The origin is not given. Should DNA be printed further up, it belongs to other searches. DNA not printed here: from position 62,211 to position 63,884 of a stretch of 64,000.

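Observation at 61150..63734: Cyc2-like monoheme cytochrome-porin paired with a pentaheme cytochrome: candidate extracellular electron-transfer conduit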

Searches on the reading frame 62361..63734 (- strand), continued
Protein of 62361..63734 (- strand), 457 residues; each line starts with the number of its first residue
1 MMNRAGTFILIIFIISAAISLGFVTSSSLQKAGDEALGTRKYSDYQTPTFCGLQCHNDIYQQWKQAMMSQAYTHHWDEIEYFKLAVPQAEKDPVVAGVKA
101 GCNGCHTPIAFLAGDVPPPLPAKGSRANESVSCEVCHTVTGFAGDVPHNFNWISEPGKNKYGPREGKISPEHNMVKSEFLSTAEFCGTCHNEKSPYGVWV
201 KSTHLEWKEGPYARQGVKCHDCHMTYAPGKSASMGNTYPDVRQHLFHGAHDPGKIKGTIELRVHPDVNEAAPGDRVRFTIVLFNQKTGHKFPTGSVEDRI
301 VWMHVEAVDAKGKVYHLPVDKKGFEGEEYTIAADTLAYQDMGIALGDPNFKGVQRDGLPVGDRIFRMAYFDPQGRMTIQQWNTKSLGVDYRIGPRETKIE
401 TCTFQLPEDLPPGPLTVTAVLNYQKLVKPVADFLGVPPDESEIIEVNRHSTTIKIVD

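Call 84: search_solved_structures(query=A5, max_evalue=1, show_alignments=2)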
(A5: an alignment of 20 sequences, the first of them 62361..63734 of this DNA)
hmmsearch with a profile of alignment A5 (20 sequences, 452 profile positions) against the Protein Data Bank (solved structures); distinct sequences matched with E-value up to 1: 9.
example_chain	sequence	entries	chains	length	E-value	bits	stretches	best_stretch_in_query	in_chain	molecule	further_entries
5ze8_A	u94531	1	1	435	8.5e-12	48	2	43-139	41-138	cytochrome c552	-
8e5g_A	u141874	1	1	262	0.034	16.3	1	88-218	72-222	c-type cytochrome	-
9vgn_A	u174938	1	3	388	0.048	15.8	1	385-438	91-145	Cytochrome P450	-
9vgm_A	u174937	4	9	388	0.06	15.5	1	385-438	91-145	Cytochrome P450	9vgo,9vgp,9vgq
4wjy_A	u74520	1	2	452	0.55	12.4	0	202-229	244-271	Cytochrome c-552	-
2rf7_A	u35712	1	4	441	0.55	12.3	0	202-229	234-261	Cytochrome c-552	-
1gu6_A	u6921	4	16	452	0.68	12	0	202-229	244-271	CYTOCHROME C552 | Cytochrome c-552 | Cytochrome c nitrite reductase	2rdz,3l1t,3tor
6v0a_A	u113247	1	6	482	0.73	11.9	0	209-232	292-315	Nitrite reductase (cytochrome; ammonia-forming)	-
9ec7_A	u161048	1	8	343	0.8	11.8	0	27-128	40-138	Immunoglobulin heavy chain alpha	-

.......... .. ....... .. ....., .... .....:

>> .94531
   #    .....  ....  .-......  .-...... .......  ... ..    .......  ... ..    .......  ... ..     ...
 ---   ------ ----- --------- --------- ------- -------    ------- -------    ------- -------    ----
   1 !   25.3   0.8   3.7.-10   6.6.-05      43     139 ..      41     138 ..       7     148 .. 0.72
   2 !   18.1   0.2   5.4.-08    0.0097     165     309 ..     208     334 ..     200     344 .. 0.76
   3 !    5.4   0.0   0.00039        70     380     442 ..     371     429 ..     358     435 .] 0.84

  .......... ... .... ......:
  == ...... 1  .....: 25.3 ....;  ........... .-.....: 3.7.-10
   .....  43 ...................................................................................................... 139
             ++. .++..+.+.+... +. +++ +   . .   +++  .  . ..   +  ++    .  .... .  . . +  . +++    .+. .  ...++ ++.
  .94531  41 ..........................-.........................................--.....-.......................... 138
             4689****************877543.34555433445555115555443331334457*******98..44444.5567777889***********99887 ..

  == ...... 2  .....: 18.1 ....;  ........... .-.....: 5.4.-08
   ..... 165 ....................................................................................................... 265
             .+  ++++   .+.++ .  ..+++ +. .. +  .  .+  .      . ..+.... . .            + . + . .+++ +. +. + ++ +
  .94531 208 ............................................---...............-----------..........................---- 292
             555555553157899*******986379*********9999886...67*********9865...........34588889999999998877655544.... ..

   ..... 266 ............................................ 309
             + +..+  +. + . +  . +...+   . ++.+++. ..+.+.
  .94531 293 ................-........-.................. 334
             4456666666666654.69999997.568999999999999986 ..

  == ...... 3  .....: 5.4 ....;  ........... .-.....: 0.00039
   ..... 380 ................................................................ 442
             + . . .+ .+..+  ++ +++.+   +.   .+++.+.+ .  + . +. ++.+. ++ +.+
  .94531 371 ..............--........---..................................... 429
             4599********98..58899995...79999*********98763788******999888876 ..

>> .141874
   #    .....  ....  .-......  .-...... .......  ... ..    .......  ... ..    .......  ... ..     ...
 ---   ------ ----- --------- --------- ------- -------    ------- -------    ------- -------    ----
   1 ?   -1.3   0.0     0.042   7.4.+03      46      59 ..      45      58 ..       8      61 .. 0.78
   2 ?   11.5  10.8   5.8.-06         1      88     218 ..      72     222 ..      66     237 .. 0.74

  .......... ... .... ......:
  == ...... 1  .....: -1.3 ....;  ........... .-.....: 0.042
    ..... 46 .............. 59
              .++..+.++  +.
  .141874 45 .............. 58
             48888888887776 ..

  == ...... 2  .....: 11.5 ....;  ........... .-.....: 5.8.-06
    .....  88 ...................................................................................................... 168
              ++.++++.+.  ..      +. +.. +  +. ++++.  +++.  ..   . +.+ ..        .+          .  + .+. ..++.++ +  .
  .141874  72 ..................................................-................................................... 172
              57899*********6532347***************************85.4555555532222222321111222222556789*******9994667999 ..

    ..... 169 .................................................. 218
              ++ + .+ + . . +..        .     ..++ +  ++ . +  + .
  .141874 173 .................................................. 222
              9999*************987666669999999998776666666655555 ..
